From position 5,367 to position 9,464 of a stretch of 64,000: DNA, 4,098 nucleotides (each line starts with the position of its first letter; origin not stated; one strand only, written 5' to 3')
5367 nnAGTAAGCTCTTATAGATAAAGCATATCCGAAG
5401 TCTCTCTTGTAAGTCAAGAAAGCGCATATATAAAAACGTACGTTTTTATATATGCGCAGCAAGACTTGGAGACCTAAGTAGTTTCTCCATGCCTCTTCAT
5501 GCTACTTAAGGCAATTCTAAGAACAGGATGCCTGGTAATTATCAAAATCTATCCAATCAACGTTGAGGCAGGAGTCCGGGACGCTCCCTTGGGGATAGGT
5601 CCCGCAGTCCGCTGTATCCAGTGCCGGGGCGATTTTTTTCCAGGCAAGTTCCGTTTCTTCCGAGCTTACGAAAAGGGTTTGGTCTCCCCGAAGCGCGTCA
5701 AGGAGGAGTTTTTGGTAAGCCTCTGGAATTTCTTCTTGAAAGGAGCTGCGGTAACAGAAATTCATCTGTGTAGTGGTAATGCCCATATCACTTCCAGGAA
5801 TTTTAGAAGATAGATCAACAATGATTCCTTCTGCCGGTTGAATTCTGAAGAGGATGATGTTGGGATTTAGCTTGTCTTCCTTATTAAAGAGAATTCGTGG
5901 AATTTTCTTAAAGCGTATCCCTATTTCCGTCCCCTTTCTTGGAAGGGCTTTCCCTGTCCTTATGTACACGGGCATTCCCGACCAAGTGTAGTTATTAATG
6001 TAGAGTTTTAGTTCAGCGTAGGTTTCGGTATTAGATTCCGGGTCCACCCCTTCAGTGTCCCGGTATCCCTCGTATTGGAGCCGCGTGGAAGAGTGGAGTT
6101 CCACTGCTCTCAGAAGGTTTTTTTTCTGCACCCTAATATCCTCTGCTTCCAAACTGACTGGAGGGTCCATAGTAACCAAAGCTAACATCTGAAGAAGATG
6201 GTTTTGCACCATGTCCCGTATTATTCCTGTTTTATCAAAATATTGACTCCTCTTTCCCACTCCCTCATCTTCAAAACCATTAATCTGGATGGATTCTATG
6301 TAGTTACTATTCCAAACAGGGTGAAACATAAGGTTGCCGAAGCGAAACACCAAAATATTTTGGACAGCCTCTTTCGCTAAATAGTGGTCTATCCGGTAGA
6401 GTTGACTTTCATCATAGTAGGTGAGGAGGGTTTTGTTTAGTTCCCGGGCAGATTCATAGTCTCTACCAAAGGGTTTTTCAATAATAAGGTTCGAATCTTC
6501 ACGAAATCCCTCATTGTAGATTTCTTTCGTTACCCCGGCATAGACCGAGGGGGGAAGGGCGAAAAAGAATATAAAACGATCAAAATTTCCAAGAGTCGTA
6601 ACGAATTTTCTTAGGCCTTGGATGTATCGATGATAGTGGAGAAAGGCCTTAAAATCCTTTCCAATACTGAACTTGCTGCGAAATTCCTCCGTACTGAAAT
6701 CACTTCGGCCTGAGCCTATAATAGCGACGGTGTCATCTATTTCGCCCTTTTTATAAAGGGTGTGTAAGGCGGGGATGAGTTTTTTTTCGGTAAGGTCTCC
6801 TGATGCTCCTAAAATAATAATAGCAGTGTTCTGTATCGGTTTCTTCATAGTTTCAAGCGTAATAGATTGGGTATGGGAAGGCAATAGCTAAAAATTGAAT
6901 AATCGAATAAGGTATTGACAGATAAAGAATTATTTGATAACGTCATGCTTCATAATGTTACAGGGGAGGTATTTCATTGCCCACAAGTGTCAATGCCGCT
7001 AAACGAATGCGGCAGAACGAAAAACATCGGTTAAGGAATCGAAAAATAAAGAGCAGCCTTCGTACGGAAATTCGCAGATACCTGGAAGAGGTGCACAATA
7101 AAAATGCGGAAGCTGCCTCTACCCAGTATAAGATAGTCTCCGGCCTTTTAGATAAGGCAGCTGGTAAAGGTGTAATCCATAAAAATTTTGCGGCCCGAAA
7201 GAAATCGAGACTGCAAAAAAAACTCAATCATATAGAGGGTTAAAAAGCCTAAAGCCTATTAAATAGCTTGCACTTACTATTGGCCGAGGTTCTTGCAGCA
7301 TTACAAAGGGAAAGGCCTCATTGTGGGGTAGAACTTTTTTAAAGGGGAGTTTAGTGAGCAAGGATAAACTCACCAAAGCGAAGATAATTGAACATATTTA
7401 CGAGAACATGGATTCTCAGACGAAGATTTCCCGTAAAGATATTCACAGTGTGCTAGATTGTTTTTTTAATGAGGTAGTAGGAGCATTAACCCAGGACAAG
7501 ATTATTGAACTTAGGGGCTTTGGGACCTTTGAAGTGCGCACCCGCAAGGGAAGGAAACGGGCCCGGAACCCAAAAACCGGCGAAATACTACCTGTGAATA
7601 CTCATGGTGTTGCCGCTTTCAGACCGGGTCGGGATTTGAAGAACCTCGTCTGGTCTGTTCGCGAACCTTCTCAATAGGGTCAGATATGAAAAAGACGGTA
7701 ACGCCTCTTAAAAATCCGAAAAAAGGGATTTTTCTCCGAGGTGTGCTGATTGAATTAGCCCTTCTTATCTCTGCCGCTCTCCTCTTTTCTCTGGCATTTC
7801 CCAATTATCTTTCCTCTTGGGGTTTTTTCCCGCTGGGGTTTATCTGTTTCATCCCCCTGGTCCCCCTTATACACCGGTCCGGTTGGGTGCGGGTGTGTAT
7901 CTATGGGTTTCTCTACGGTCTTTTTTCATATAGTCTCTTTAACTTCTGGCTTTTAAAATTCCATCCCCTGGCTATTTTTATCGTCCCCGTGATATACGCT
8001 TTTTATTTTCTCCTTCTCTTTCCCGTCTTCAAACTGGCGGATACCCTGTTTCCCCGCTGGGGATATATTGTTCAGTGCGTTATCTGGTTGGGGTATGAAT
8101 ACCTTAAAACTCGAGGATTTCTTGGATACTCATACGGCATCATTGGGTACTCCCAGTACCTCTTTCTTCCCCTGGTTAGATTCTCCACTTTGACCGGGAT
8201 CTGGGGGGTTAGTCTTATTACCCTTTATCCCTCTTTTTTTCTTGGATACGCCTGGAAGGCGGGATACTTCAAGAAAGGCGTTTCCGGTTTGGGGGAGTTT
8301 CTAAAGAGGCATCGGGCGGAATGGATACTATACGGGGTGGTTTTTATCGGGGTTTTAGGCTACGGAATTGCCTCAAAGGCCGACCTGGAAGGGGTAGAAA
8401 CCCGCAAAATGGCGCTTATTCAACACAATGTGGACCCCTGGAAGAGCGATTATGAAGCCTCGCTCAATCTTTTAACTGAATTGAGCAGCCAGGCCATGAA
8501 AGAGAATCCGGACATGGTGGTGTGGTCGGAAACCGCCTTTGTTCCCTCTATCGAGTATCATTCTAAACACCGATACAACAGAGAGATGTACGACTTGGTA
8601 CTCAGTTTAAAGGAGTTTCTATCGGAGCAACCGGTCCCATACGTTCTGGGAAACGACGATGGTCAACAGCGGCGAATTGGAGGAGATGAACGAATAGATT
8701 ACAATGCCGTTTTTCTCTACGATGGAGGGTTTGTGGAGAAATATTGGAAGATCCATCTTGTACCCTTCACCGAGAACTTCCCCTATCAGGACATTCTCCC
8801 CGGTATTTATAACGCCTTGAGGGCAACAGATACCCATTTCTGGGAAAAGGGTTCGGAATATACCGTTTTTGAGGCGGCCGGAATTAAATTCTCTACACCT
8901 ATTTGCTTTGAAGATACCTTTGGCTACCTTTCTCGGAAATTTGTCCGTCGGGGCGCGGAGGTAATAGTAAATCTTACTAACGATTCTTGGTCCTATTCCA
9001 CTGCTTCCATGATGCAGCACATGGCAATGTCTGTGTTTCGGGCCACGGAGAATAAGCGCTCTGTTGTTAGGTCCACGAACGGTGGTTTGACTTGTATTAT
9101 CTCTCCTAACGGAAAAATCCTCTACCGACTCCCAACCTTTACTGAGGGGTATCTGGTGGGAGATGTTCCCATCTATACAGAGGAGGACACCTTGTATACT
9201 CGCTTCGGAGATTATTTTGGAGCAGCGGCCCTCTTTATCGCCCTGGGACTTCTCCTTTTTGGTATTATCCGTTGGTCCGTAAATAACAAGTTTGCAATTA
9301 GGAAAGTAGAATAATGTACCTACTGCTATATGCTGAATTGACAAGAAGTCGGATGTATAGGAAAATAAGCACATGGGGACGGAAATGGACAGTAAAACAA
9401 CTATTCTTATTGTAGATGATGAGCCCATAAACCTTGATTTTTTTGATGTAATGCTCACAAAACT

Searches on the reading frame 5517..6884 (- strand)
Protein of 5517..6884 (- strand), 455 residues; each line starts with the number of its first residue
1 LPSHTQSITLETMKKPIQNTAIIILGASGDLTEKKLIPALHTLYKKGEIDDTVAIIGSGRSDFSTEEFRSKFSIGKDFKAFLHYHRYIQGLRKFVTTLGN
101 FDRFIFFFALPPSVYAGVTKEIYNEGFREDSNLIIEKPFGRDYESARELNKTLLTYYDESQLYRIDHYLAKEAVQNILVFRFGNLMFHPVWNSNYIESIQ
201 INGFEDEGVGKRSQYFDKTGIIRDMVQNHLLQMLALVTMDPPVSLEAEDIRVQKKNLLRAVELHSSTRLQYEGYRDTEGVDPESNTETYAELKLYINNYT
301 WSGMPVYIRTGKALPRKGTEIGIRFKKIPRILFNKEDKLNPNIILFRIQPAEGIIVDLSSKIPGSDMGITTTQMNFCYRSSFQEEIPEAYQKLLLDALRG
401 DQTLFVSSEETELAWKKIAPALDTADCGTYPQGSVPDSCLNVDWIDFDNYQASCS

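Call 45: search_protein_families(library=pfam, proteins=[window:5517-6884:-], max_evalue=0.00001)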
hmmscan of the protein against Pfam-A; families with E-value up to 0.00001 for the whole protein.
window:5517-6884:- (455 aa): 2 families
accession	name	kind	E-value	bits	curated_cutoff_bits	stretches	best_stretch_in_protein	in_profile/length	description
PF02781.21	G6PD_C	-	3.7e-89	299.1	27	1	178-434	1-278/296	Glucose-6-phosphate dehydrogenase, C-terminal domain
PF00479.28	G6PD_N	-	1.2e-41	143.8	22.1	1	23-176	1-183/183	Glucose-6-phosphate dehydrogenase, NAD binding domain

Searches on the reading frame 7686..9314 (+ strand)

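Call 45: search_protein_families(library=pfam, proteins=[window:7686-9314:+], max_evalue=0.00001)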
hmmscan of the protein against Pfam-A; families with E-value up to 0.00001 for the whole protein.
window:7686-9314:+ (542 aa): 2 families
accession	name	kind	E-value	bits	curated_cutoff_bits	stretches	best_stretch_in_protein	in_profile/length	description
PF00795.27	CN_hydrolase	-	1.3e-25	90.7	23.2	1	242-495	2-247/256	Carbon-nitrogen hydrolase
PF20154.4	LNT_N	-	1.7e-16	61.2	27.1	1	30-180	1-154/159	Apolipoprotein N-acyltransferase N-terminal domain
